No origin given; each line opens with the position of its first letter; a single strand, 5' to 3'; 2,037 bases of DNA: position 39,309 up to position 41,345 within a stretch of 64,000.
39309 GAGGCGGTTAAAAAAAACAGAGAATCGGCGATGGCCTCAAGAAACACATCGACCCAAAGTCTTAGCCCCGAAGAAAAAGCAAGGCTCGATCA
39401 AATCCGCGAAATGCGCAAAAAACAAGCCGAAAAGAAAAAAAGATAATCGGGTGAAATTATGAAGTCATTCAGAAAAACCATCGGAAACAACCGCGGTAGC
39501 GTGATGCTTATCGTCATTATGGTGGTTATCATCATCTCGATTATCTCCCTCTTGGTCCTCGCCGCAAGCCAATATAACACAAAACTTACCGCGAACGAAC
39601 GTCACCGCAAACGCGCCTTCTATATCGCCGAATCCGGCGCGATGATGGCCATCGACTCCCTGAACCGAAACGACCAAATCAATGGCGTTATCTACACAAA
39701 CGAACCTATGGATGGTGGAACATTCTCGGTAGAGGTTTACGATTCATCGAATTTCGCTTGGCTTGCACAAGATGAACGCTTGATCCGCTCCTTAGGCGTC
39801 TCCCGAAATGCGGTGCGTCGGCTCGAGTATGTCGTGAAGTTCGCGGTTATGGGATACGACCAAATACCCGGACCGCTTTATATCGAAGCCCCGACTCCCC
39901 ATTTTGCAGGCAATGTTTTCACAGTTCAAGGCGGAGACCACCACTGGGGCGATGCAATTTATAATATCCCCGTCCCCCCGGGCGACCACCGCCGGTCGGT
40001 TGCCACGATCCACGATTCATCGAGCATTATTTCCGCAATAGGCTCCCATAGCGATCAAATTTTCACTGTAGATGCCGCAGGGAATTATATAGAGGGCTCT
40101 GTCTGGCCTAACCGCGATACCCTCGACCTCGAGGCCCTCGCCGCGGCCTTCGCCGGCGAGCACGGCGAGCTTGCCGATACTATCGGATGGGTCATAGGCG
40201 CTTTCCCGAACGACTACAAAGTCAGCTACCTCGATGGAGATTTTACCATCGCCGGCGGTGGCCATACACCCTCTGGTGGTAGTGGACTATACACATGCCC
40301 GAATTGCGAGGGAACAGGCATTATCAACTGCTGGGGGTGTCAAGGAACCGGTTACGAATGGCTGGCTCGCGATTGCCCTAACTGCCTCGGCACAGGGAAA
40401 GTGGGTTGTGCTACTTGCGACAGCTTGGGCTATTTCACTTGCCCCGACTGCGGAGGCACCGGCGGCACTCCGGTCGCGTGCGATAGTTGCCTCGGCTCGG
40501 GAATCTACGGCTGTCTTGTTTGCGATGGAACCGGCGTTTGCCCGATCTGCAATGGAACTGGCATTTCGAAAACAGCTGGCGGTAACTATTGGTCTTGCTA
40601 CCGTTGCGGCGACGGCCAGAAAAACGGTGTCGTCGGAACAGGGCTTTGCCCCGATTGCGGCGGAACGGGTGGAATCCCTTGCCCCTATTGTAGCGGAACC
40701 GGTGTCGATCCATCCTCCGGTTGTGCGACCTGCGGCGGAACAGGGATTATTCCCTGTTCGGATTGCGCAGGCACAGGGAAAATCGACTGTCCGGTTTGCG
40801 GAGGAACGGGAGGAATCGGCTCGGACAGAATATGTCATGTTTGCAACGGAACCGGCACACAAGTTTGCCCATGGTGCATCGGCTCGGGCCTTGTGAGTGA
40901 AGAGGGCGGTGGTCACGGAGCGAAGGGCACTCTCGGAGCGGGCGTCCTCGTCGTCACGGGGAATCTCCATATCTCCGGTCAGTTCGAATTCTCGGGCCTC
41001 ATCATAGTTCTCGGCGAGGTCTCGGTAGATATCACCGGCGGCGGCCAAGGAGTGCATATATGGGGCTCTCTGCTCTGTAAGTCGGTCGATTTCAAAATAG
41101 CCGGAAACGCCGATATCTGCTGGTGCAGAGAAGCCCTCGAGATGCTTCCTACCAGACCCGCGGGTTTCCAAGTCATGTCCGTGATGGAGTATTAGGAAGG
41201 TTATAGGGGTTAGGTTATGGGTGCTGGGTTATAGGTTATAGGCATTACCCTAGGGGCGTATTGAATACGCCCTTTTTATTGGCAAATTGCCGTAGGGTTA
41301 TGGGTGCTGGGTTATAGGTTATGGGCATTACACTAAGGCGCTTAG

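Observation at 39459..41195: PilX_N/GspK-like pilus-tip protein carrying an array of 16 CxxC motifs, 13 of them DnaJ-type CxxCxG[TS]G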

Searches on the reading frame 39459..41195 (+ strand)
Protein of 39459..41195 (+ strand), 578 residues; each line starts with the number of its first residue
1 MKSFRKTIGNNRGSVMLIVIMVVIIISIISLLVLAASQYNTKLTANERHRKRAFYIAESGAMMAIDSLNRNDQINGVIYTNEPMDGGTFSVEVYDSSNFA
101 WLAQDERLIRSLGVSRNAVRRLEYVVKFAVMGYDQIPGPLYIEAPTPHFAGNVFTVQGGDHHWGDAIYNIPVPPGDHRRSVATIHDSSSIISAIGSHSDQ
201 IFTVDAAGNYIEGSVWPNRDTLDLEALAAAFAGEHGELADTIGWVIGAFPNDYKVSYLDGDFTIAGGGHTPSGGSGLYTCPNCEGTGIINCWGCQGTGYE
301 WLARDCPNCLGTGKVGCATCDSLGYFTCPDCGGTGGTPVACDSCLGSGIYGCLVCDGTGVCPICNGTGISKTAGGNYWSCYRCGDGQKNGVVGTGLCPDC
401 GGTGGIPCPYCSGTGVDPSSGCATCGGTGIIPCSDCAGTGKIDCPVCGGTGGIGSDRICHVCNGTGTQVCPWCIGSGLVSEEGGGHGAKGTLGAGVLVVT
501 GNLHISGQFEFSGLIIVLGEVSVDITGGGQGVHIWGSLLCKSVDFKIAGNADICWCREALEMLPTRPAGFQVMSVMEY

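Call 4: search_protein_families(library=pfam, proteins=[window:39459-41195:+], max_evalue=1)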
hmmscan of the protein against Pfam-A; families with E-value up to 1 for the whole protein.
window:39459-41195:+ (578 aa): 5 families
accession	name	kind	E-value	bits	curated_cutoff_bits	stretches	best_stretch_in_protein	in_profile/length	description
PF00684.25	DnaJ_CXXCXGXG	-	4.7e-05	24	32.7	3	291-348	1-65/65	DnaJ central domain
PF14341.11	PilX_N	-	7.7e-05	23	25.5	1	12-60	1-49/51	PilX N-terminal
PF11773.13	ComGE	-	0.0091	16.3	25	1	21-77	8-59/82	Competence system putative prepilin ComGE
PF15048.11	OSTbeta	-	0.23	12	27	1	16-61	38-83/122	Organic solute transporter subunit beta protein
PF25436.1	BSD2_CRD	-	0.24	12.1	27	3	396-417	4-25/69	BSD2 cysteine rich domain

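Call 5: find_homologous_proteins(query=window:39459-41195:+, max_evalue=0.001)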
Query window:39459-41195:+ (578 aa): 54 proteins with E <= 0.001 among 8000 candidates.
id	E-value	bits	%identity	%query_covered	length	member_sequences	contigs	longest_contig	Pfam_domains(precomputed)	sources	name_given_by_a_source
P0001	0.0e+0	1319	100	97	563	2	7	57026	-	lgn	-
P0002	0.0e+0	1058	75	100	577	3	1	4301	PF14341.12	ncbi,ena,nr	ncbi:MAG TPA: hypothetical protein ENN07_03530 [candidate division Zixibacteria bacterium]|nr:hypoth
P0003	0.0e+0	1014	74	100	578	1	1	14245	PF14341.12,PF00684.26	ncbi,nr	ncbi:hypothetical protein KAH81_01840 [bacterium]|nr:hypothetical protein [bacterium]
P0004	8.1e-285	964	72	94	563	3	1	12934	PF14341.12,PF23733.3,PF00684.26,PF25436.1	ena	-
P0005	7.3e-272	922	70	95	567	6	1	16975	PF14341.12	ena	-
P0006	3.4e-256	870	64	99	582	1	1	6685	PF14341.12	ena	-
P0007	1.9e-237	808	62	99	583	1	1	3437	PF14341.12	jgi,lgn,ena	-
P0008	1.1e-235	802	62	100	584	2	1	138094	PF14341.12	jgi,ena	-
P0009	2.4e-232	791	61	98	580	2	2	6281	PF14341.12,PF25436.1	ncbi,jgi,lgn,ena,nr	ncbi:hypothetical protein DRQ36_09310 [bacterium]|nr:MAG: hypothetical protein DRQ36_09310 [bacteriu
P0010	1.2e-230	785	67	89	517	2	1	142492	PF14341.12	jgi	-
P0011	1.7e-229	782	60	100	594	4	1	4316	PF14341.12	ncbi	ncbi:MAG: PilX N-terminal domain-containing pilus assembly protein [bacterium]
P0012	1.5e-228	779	60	100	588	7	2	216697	PF14341.12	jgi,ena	-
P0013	2.0e-226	772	60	98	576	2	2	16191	PF14341.12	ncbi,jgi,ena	-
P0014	3.6e-216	738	58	100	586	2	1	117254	PF14341.12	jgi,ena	-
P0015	7.7e-214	730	57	98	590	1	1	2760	PF14341.12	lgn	-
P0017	2.8e-11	61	31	39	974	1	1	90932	PF00684.26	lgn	-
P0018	1.4e-10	58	38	29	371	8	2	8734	PF23733.3,PF00684.26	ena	-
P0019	2.7e-10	58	41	26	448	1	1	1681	PF03544.20,PF00684.26,PF07661.20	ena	-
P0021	8.5e-10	56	36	33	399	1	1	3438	PF08308.18,PF15777.11,PF13620.13,PF00684.26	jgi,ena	-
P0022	2.4e-9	54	36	27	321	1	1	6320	PF27659.1,PF15777.11,PF00684.26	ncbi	-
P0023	6.2e-9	53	33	36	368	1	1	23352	PF00684.26,PF25436.1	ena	-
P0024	8.7e-9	53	39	30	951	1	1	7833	PF00684.26,PF25436.1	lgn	-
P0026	1.8e-8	51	31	33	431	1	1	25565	PF00684.26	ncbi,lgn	-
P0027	2.0e-8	51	35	35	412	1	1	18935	PF00684.26,PF25436.1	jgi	jgi:DnaJ-class molecular chaperone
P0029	7.7e-8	49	33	30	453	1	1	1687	PF23733.3,PF00684.26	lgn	-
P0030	1.0e-7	49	37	31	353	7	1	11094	PF00684.26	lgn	-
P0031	1.5e-7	48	37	25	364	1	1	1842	PF00684.26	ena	-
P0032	2.2e-7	48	42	15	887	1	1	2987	PF00684.26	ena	-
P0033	2.9e-7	48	28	45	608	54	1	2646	PF00684.26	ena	-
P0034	6.4e-7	46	32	24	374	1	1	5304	PF00684.26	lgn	-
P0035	9.4e-7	46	36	34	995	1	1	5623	PF07714.24,PF00069.32,PF04212.25,PF00684.26,PF07719.24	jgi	-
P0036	1.1e-6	46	34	28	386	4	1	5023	PF00684.26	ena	-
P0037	1.1e-6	46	36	32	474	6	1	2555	PF00684.26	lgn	-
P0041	5.1e-6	43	34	29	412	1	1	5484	PF00684.26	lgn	-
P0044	5.0e-5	40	29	30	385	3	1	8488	PF27659.1,PF00684.26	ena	-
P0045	9.4e-5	39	31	25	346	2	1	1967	PF21002.3,PF27659.1,PF15777.11,PF00684.26,PF25436.1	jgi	jgi:hypothetical protein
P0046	1.2e-4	39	40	20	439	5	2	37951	PF00684.26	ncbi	-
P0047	1.4e-4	39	35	17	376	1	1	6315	PF00684.26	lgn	-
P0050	3.9e-4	37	32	30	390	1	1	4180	PF13240.12,PF00684.26,PF25436.1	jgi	-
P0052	7.5e-4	36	31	36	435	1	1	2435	PF00684.26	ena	-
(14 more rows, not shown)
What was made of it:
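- On PilX_N (PF14341) minor pilins: 14 homologues carry a precomputed PF14341 hit (call 5).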

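Call 6: search_protein_families(library=ncbifam, proteins=[window:39459-41195:+], max_evalue=1)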
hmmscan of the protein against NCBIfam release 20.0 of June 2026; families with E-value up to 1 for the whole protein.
window:39459-41195:+ (578 aa): 5 families
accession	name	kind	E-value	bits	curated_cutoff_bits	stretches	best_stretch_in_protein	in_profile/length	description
NF037980.1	T2SS_GspK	equivalog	0.00027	20.6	130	1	12-84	2-76/307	type II secretion system minor pseudopilin GspK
NF041014.1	pilin_ComGG_2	equivalog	0.0018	18.9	40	1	11-62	3-54/101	competence type IV pilus minor pilin ComGG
NF058604.1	RtpA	equivalog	0.0062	16.6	65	2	407-432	11-36/50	anti-TRAP protein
NF041013.1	T4P_ComGE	equivalog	0.025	14.7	49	1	10-69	2-61/83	competence type IV pilus minor pilin ComGE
NF042931.1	SAG1386_EF1546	equivalog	0.23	11.5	80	1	5-47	22-64/158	SAG1386/EF1546 family surface-associated protein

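Call 10: find_encoding_contigs(protein=P0012, flank=10000, max_places=2)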
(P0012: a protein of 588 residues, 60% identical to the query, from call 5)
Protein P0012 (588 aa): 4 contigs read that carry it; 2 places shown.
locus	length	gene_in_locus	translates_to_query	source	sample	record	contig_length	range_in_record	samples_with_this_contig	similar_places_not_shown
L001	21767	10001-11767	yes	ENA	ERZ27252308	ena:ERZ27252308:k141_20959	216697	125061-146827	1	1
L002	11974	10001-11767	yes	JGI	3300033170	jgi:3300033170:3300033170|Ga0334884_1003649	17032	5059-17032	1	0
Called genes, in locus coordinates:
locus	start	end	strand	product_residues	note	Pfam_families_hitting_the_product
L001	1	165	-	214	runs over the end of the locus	-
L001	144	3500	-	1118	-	PF07517:SecA_DEAD, PF01043:SecA_PP_bind, PF21090:P-loop_SecA, PF07516:SecA_SW, PF02810:SEC-C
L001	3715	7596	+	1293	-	PF00362:Integrin_beta (faint), PF25106:VWA_4 (weak), PF13585:CHU_C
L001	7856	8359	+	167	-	-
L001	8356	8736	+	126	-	PF07963:N_methyl (weak)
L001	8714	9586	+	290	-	PF07963:N_methyl (weak)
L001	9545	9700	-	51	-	-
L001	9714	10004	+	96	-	-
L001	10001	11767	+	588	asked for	PF14341:PilX_N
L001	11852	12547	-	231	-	-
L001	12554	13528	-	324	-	-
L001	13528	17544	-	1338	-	PF03422:CBM_6 (weak)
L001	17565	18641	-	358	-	-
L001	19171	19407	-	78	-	-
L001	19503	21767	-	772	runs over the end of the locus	PF20773:InhA-like_MAM (weak), PF13620:CarboxypepD_reg (faint), PF13860:FlgD_ig, PF18962:Por_Secre_tail (weak)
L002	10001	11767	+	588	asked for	PF14341:PilX_N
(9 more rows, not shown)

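Call 19: predict_structure(alignment_id=A1)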
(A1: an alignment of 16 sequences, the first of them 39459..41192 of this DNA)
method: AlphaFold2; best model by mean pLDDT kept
length: 578 residues; sequences in the alignment: 16
mean_pLDDT: 61.4   pTM: 0.40
mean pLDDT of the five models: 61.4, 58.4, 55.2, 47.5, 41.8
residues with pLDDT >= 90: 29; 70-90: 198; 50-70: 161; < 50: 190
segments of 3 or more residues with pLDDT < 50: 1-13, 137-223, 249-251, 266-276, 291-303, 336-346, 412-421, 455-461, 481-491, 525-530, 543-556
pLDDT, mean of each block of 10 residues (from residue 1): 44 60 80 66 66 80 80 89 90 93 89 90 80 48 29 28 32 39 36 35 33 32 56 72 55 72 53 48 58 39 60 77 76 50 49 73 86 83 85 84 65 41 64 81 75 50 56 57 33 70 68 71 50 61 41 48 66 70
secondary structure, 60 per line:
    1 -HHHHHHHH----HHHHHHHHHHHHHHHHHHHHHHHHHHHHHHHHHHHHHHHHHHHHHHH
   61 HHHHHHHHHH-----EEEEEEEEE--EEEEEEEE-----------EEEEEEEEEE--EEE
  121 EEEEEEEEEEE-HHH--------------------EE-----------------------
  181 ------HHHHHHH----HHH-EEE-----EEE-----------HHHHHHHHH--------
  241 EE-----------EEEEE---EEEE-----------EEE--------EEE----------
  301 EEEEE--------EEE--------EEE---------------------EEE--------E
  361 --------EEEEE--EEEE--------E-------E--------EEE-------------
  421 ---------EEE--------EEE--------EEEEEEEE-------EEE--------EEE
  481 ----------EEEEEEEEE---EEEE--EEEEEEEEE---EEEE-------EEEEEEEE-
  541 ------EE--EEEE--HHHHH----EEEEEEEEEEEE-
elements in order: H2-9 H14-70 E76-84 E87-94 E106-115 E118-131 H187-193 E202-204 E210-212 H224-232 E254-258 E262-265 E277-279 E288-290 E301-305 E314-316 E325-327 E349-351 E369-373 E376-379 E405-407 E430-432 E441-443 E452-459 E467-469 E478-480 E491-499 E503-506 E509-517 E521-524 E532-539 E551-554 H557-561 E566-577

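Call 22: search_solved_structures(query=A1, max_evalue=1, show_alignments=3)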
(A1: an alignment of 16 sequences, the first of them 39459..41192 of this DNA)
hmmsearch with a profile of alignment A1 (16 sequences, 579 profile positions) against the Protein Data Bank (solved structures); distinct sequences matched with E-value up to 1: 29.
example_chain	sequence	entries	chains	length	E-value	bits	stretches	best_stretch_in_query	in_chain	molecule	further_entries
1exk_A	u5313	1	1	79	9.2e-05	24.3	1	408-468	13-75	DNAJ PROTEIN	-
6ekb_A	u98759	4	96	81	0.00038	22.2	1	416-480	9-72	DnaJ/Hsp40 cysteine-rich domain superfamily protein | Protein BUNDLE SHEATH DEFECTIVE 2, chloroplastic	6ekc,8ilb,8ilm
9ci1_1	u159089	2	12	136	0.00052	21.8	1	416-479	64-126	Bundle Sheath Defective 2 | Protein BUNDLE SHEATH DEFECTIVE 2, chloroplastic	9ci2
6jzb_A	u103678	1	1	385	0.00061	21.5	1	420-486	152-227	Chaperone protein DnaJ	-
1nlt_A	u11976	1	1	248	0.011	17.4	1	327-382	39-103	Mitochondrial protein import protein MAS5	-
5ypa_A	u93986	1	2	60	0.011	17.4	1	339-375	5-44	78 kDa glucose-regulated protein,Sequestosome-1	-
5yph_A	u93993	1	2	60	0.011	17.4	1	339-375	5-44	78 kDa glucose-regulated protein,Sequestosome-1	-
5ypb_A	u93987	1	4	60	0.011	17.4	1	339-375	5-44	78 kDa glucose-regulated protein,Sequestosome-1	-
5yp8_A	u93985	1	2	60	0.011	17.4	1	339-375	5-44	78 kDa glucose-regulated protein,Sequestosome-1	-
5ypg_A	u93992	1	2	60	0.011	17.3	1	339-375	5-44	78 kDa glucose-regulated protein,Sequestosome-1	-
5ype_A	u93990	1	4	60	0.011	17.3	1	339-375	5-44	78 kDa glucose-regulated protein,Sequestosome-1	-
5ypc_A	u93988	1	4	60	0.011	17.3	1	339-375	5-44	78 kDa glucose-regulated protein,Sequestosome-1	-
5ypf_A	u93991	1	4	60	0.012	17.3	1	339-375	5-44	78 kDa glucose-regulated protein,Sequestosome-1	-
2ctt_A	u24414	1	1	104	0.012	17.3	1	408-470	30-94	DnaJ homolog subfamily A member 3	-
8xku_R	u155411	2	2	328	0.016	16.9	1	353-442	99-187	Embryo defective 2737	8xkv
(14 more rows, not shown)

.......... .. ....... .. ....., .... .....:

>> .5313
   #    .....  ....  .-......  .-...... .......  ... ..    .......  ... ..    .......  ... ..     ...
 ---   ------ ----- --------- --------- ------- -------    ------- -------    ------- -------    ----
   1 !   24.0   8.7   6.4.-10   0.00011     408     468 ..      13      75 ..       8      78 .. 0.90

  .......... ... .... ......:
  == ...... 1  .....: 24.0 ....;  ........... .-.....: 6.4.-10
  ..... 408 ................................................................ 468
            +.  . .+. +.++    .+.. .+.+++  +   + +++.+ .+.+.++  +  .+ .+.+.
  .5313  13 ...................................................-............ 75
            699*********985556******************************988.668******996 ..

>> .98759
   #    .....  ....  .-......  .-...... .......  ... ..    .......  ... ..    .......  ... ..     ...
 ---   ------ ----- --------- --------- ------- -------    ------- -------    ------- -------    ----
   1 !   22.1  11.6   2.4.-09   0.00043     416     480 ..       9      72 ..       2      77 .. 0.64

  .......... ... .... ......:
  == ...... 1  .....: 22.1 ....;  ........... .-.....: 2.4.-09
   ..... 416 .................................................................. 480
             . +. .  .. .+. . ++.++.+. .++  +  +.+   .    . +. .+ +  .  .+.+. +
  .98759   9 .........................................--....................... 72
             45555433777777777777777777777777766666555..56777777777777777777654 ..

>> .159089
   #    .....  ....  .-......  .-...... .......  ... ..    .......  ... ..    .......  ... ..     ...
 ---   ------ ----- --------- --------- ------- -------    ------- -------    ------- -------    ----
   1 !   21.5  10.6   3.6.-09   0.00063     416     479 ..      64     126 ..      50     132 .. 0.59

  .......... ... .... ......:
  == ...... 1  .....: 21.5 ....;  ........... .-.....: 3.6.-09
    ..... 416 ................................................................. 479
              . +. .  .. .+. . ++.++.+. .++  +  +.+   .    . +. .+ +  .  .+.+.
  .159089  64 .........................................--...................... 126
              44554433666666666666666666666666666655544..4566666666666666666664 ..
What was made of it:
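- On DnaJ cysteine-rich domain (PF00684) / BSD2_CRD: PDB profile E 9e-5 to DnaJ 1exk (call 22).
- PDB profile hits for the array: DnaJ CR E 9e-5, BSD2 4e-4 (call 22).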

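Call 23: fold_search(model_id=the predicted structure, library=pdb)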
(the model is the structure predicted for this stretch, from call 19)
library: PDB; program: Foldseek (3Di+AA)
matches with E <= 10: 175; with E <= 0.001: 0
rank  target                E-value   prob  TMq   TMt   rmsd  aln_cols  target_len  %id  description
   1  6qvi_B                1.1e-02  0.23  0.15  0.17  30.0       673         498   11  Crystal structure of competence-associated pilin ComZ from Thermus thermophilus (released 2019-05-29)
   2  6qvi_C                8.7e-02  0.11  0.15  0.16  28.3       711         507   10  Crystal structure of competence-associated pilin ComZ from Thermus thermophilus (released 2019-05-29)
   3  6ekb                  2.9e-01  0.12  0.04  0.24  13.3        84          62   26  Crystal structure of the BSD2 homolog of Arabidopsis thaliana (released 2017-12-06)
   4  6qvi_A                3.1e-01  0.06  0.14  0.16  27.5       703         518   11  Crystal structure of competence-associated pilin ComZ from Thermus thermophilus (released 2019-05-29)
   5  6ekc_B1               6.9e-01  0.12  0.05  0.27   9.7        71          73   28  Crystal structure of the BSD2 homolog of Arabidopsis thaliana bound to the octameric assembly of RbcL from Thermosyne (released 2017-12-06)
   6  7vf4_A                7.3e-01  0.21  0.08  0.18  19.1       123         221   14  Crystal structure of Vps75 from Candida albicans (released 2021-10-06)
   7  7vf4_G                7.7e-01  0.20  0.08  0.18  19.0       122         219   16  Crystal structure of Vps75 from Candida albicans (released 2021-10-06)
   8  7vf4_B                9.7e-01  0.18  0.08  0.18  19.1       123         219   14  Crystal structure of Vps75 from Candida albicans (released 2021-10-06)
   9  9a1f_R                1.0e+00  0.47  0.11  0.44  10.8       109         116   14  Integrative structure of the XcpGHIJK pseudo pilus filament model of a type II secretion system (released 2021-06-18)
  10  3mwx_A                1.1e+00  0.63  0.08  0.14   3.6        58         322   14  Crystal structure of a putative galactose mutarotase (BSU18360) from BACILLUS SUBTILIS at 1.45 A resolution (released 2010-07-07)
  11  3fkh_F                1.2e+00  0.07  0.06  0.19  12.1        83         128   10  Crystal structure of Putative pyridoxamine 5'-phosphate oxidase (NP_601736.1) from CORYNEBACTERIUM GLUTAMICUM ATCC 130 (released 2009-01-13)
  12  2i51_B                1.4e+00  0.03  0.06  0.13  11.9        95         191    9  CRYSTAL STRUCTURE OF a pyridoxamine 5'-phosphate oxidase-related, FMN binding protein (NPUN_F5749) FROM NOSTOC PUNCTIF (released 2006-09-05)
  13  2i51_A                1.6e+00  0.04  0.06  0.14  11.7        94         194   10  CRYSTAL STRUCTURE OF a pyridoxamine 5'-phosphate oxidase-related, FMN binding protein (NPUN_F5749) FROM NOSTOC PUNCTIF (released 2006-09-05)
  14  3l6i_A                1.9e+00  0.04  0.06  0.16  10.4        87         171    7  Crystal structure of the uncharacterized lipoprotein yceb from e. coli at the resolution 2.0a. northeast structural ge (released 2010-01-26)
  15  4bze_B                2.0e+00  0.44  0.08  0.14   3.7        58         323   14  Crystal structure of galactose mutarotase GalM from Bacillus subtilis (released 2014-08-13)
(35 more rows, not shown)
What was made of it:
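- Tried and rejected: The first AF2 run on the 16-sequence alignment gave pLDDT 61, and Foldseek against PDB found nothing significant (calls 19, 23).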

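Call 27: search_protein_families(library=pfam, alignment_id=A1, max_evalue=0.01)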
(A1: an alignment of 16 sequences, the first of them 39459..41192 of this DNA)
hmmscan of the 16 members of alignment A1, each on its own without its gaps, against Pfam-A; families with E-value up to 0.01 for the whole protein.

A. member 1, window:39459-41192:+ (578 aa): 3 families
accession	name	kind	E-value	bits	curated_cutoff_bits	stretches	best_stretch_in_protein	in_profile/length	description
PF00684.25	DnaJ_CXXCXGXG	-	4.7e-05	24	32.7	0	291-348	1-65/65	DnaJ central domain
PF14341.11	PilX_N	-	7.7e-05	23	25.5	1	12-60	1-49/51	PilX N-terminal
PF11773.13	ComGE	-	0.0091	16.3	25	0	21-77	8-59/82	Competence system putative prepilin ComGE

B. families by the number of members that match (of 16 scanned): 9 families
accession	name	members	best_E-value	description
PF14341.11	PilX_N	15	3.2e-11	PilX N-terminal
PF00684.25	DnaJ_CXXCXGXG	10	5.3e-07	DnaJ central domain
PF25436.1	BSD2_CRD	6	3e-06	BSD2 cysteine rich domain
PF23733.2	GRXCR1-2_C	5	2.7e-08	GRXCR1/2, C-terminal domain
PF25433.1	DUF7895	2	0.0052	Domain of unknown function (DUF7895)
PF25112.1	zf-AtTam37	1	0.0002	AtTam37 zinc finger region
PF12760.12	Zn_ribbon_IS1595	1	0.0018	Transposase zinc-ribbon domain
PF15777.11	Anti-TRAP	1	0.0035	Tryptophan RNA-binding attenuator protein inhibitory protein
PF11773.13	ComGE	1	0.0091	Competence system putative prepilin ComGE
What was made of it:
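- On PilX_N (PF14341) minor pilins: 15 of 16 orthologues match at E<=0.01, best 3.2e-11 (call 27).
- On DnaJ cysteine-rich domain (PF00684) / BSD2_CRD: 10 of 16 orthologues reach E<=0.01 (call 27).
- Closest known: PilX core minor pilin of T4aP. Same: N-terminal signature matched by 15 of 16 family members (call 27).
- Checked: PilX_N is matched by 15 of the 16 family members, best E 3e-11 (call 27).
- PilX_N matched by 15 of 16 members (call 27). PilX_N is the family signature (call 27).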

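Call 34: search_protein_representatives(alignment_id=A1)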
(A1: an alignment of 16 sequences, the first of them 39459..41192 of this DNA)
Query: 16 sequences, 579 profile positions. Proteins with E-value up to 0.001 (for the whole library): 5239; up to 1e-10: 398; up to 1e-30: 6. The best 150 are listed.
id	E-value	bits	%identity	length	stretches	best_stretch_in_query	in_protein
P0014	2.3e-296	1000.3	-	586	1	4-579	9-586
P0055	1.7e-99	350.3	-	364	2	11-273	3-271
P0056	6.1e-58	213.1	-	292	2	95-268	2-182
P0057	1.1e-37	146.2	-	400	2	7-274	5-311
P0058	3.8e-31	124.6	-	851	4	489-566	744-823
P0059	4.9e-31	124.3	-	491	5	489-566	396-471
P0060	1.3e-29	119.6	-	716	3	488-563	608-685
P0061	8.8e-26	106.9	-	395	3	82-269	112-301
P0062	1.4e-25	106.3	-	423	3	493-578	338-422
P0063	1.3e-24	103.1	-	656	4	490-577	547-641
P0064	1.6e-24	102.8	-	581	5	488-565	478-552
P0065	5.1e-24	101.1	-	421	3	492-565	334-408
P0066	6.8e-24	100.7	-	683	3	485-566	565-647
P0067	7.0e-24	100.7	-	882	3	238-478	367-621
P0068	1.9e-23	99.2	-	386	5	281-361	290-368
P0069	3.3e-23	98.4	-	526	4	490-570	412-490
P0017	3.2e-18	82.0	-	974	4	493-566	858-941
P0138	1.1e-15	73.6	-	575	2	290-499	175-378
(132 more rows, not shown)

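Call 37: find_encoding_contigs(protein=P0017, flank=8000, max_places=2)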
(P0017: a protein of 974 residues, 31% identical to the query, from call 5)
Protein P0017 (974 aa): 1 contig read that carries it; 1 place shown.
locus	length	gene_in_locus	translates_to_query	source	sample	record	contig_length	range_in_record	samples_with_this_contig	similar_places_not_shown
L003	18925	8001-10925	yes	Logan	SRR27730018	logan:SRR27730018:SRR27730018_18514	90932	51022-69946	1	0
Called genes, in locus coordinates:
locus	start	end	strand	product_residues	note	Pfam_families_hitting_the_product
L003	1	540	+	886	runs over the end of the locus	PF01627:Hpt, PF02518:HATPase_c, PF01584:CheW, PF00072:Response_reg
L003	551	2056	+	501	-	PF00072:Response_reg, PF02518:HATPase_c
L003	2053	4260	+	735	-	PF00072:Response_reg (weak), PF11849:DUF3369, PF00512:HisKA, PF02518:HATPase_c, PF00072:Response_reg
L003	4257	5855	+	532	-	PF11849:DUF3369, PF13487:HD_5, PF01966:HD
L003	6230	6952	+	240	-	PF07963:N_methyl (weak)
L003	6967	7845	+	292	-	-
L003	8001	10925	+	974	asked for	PF00684:DnaJ_CXXCXGXG (faint)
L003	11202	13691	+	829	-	PF00512:HisKA, PF02518:HATPase_c, PF00072:Response_reg, PF01627:Hpt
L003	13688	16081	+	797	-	PF26626:DUF8201 (weak)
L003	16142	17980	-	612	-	PF19864:Radical_SAM_N2, PF04055:Radical_SAM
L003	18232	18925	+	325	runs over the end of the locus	PF05235:CHAD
